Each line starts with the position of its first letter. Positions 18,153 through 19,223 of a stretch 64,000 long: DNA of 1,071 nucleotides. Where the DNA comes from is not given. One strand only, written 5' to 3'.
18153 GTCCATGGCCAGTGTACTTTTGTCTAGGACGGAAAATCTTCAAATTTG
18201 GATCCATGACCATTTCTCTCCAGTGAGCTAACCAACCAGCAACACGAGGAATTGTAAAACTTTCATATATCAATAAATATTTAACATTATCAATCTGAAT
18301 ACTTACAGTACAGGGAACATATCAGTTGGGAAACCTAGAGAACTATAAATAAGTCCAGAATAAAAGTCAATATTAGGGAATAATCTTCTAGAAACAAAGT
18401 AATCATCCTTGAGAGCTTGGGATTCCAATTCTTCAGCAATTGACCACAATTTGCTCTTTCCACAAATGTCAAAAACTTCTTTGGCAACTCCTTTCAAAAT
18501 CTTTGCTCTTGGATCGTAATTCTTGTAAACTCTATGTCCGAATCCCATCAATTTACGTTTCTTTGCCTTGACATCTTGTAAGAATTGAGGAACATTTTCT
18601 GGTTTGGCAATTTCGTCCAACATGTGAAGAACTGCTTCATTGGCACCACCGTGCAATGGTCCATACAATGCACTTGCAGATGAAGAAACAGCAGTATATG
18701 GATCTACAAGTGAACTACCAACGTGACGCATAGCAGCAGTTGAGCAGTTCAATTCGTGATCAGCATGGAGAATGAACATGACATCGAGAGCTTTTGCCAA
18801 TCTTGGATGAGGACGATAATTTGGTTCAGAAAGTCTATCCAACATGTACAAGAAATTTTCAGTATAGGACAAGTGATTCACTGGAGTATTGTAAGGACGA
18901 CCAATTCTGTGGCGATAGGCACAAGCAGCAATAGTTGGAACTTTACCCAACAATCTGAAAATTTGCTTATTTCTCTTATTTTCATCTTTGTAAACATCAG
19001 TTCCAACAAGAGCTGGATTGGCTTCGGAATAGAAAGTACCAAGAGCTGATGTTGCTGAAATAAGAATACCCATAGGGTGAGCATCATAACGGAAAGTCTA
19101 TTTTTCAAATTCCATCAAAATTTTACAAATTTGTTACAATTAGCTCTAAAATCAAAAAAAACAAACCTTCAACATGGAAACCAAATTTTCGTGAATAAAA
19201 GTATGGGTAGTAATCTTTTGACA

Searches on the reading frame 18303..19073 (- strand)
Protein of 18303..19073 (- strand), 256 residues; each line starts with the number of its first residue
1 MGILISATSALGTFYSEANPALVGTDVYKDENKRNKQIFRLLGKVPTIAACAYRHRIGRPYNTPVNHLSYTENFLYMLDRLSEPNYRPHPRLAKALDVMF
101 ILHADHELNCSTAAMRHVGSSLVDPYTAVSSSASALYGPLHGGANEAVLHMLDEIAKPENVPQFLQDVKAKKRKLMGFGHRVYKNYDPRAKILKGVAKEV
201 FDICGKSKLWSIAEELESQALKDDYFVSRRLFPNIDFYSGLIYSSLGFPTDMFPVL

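Call 31: search_protein_families(library=pfam, proteins=[window:18303-19073:-], max_evalue=0.001)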
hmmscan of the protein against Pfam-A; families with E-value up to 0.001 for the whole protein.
window:18303-19073:- (256 aa): 1 family
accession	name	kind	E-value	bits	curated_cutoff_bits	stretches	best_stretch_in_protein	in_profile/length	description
PF00285.26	Citrate_synt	-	1.3e-89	301.2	27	1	1-256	88-331/357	Citrate synthase, C-terminal domain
